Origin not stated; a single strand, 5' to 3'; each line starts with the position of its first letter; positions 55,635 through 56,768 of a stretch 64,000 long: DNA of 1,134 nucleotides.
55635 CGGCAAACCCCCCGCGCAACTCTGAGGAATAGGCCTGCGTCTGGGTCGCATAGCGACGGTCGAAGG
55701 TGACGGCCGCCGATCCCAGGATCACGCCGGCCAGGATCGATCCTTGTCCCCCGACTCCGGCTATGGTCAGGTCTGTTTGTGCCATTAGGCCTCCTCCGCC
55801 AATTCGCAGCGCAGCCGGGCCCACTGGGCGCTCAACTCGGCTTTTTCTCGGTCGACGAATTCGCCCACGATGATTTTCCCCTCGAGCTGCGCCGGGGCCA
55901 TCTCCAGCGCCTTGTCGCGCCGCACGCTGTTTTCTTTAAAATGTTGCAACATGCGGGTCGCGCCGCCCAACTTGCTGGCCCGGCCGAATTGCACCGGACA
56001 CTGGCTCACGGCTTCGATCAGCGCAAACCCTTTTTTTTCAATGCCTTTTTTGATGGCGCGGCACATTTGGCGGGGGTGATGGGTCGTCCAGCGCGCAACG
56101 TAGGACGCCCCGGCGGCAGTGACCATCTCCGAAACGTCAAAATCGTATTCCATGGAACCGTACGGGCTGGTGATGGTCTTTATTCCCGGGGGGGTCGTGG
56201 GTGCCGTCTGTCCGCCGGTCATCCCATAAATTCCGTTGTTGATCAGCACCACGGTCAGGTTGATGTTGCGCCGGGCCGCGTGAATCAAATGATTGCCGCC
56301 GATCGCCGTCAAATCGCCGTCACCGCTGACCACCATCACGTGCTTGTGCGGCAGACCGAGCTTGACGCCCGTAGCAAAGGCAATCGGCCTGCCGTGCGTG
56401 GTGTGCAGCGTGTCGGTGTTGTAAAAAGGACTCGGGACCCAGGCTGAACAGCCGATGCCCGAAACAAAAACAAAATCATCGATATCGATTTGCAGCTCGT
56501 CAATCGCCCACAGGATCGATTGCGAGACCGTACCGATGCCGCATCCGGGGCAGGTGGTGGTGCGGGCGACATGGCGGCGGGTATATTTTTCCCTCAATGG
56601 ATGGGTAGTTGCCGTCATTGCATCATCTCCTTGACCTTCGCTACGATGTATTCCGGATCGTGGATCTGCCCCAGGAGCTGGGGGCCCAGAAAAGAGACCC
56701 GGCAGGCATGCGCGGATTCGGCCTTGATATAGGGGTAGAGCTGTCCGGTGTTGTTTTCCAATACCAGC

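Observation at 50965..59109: Unassigned anaerobic module: KdaD-like dehydratase and beta-hydroxyacid reductase convergent with an Ldh_2, OFOR (delta-alpha-beta-gamma), AbfD-like operon; possible route from C5 2-oxo acids to crotonyl-CoA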

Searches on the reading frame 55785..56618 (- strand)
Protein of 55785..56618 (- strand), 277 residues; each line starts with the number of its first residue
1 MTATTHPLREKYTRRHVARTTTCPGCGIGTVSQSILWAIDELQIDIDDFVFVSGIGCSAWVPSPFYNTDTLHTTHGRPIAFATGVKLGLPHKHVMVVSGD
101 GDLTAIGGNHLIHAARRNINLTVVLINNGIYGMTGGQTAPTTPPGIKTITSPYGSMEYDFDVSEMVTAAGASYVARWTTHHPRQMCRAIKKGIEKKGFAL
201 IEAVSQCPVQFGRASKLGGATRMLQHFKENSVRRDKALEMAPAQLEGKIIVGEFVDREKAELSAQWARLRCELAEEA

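Call 3: search_protein_families(library=pfam, proteins=[window:55785-56618:-])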
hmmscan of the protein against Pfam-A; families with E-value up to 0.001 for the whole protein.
window:55785-56618:- (277 aa): 1 family
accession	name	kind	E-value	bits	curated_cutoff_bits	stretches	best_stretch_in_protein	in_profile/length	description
PF02775.26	TPP_enzyme_C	-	1.3e-33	116.3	21.9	1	56-202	3-150/151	Thiamine pyrophosphate enzyme, C-terminal TPP binding domain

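Call 4: search_protein_families(library=ncbifam, proteins=[window:55785-56618:-])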
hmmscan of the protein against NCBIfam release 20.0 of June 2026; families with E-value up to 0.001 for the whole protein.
window:55785-56618:- (277 aa): 31 families (the best 25 are shown)
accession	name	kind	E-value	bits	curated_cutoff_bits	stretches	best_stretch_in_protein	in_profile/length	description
NF007207.0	PRK09628.1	equivalog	1.8e-75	254.1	364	1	10-264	6-260/277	2-oxoglutarate ferredoxin oxidoreductase subunit beta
NF008820.0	PRK11866.1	equivalog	3.6e-54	184.1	402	1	19-222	14-215/287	2-oxoacid ferredoxin oxidoreductase subunit beta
TIGR02177.1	PorB_KorB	subfamily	5.8e-53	180.2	261.9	1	22-208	3-188/286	2-oxoacid:acceptor oxidoreductase, beta subunit, pyruvate/2-ketoisovalerate family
NF041171.1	Oxoac_fdxbeta_Archa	equivalog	1.1e-49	169.3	423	1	22-209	5-191/296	2-oxoacid:ferredoxin oxidoreductase subunit beta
NF008821.0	PRK11869.1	equivalog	6.2e-46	156.5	438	1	14-215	8-207/286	2-oxoacid ferredoxin oxidoreductase subunit beta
NF008818.0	PRK11864.1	subfamily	1.5e-19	70.3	405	1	13-211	11-212/300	3-methyl-2-oxobutanoate dehydrogenase subunit beta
NF008819.1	PRK11865.1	equivalog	1.5e-18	67.1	405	1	17-212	15-217/300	pyruvate synthase subunit PorB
TIGR03336.1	IOR_alpha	equivalog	2.7e-14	52.4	650.9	1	20-210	356-534/595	indolepyruvate ferredoxin oxidoreductase subunit alpha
NF045792.1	OxalOxredbeta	equivalog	3.5e-10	39.4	590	1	91-210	101-228/311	oxalate oxidoreductase subunit beta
NF004813.0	PRK06163.1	equivalog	4.1e-10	39.7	240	1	76-142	60-126/202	hypothetical protein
TIGR03846.1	sulfopy_beta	equivalog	2e-09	37.6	221.5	1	77-154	46-124/182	sulfopyruvate decarboxylase subunit beta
NF045766.1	PhenlGlyoxDHPadI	equivalog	5e-07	28.8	700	1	93-211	233-358/443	NADH-dependent phenylglyoxylate dehydrogenase subunit beta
TIGR02176.1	pyruv_ox_red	equivalog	7.1e-07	27.5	911.35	1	92-210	954-1072/1167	pyruvate:ferredoxin (flavodoxin) oxidoreductase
NF004772.0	PRK06112.1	subfamily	8.3e-07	27.7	673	1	78-205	442-559/578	acetolactate synthase catalytic subunit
NF006203.0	PRK08327.1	equivalog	8.6e-07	27.8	456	1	76-195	435-554/571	thiamine pyrophosphate-requiring protein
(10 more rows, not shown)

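Call 44: search_solved_structures(query=window:55785-56618:-, show_alignments=2)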
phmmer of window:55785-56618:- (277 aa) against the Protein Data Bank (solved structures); distinct sequences matched with E-value up to 0.001: 9.
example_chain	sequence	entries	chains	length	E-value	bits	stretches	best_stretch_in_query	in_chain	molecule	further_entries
8ys5_C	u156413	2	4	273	4.6e-66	226.3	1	11-252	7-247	2-oxoglutarate ferredoxin oxidoreductase subunit beta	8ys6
6n2n_B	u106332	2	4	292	8.5e-45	156.5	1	18-229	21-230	Pyruvate ferredoxin/flavodoxin oxidoreductase, beta subunit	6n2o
5b48_B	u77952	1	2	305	1.6e-39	139.3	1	22-209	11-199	2-oxoacid--ferredoxin oxidoreductase beta subunit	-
5b46_B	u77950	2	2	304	2.9e-38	135.1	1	21-209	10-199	2-oxoacid--ferredoxin oxidoreductase beta subunit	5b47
9bt4_C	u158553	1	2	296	1.4e-11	47.6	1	48-212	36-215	Pyruvate:Ferredoxin Oxidoreductase, subunit beta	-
5c4i_C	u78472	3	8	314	1.3e-07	34.6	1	19-209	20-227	Oxalate oxidoreductase subunit beta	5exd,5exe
1b0p_A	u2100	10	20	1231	2.3e-05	27.2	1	91-210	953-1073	PROTEIN (PYRUVATE-FERREDOXIN OXIDOREDUCTASE) | Pyruvate-Ferredoxin Oxidoreductase | PYRUVATE FERREDOXIN OXIDOREDUCTASE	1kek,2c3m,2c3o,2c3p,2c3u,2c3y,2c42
7plm_A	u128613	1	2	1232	2.4e-05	27.2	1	91-210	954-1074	Pyruvate:ferredoxin oxidoreductase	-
6cin_A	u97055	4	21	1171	0.00029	23.6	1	89-207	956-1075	PYRUVATE-FERREDOXIN OXIDOREDUCTASE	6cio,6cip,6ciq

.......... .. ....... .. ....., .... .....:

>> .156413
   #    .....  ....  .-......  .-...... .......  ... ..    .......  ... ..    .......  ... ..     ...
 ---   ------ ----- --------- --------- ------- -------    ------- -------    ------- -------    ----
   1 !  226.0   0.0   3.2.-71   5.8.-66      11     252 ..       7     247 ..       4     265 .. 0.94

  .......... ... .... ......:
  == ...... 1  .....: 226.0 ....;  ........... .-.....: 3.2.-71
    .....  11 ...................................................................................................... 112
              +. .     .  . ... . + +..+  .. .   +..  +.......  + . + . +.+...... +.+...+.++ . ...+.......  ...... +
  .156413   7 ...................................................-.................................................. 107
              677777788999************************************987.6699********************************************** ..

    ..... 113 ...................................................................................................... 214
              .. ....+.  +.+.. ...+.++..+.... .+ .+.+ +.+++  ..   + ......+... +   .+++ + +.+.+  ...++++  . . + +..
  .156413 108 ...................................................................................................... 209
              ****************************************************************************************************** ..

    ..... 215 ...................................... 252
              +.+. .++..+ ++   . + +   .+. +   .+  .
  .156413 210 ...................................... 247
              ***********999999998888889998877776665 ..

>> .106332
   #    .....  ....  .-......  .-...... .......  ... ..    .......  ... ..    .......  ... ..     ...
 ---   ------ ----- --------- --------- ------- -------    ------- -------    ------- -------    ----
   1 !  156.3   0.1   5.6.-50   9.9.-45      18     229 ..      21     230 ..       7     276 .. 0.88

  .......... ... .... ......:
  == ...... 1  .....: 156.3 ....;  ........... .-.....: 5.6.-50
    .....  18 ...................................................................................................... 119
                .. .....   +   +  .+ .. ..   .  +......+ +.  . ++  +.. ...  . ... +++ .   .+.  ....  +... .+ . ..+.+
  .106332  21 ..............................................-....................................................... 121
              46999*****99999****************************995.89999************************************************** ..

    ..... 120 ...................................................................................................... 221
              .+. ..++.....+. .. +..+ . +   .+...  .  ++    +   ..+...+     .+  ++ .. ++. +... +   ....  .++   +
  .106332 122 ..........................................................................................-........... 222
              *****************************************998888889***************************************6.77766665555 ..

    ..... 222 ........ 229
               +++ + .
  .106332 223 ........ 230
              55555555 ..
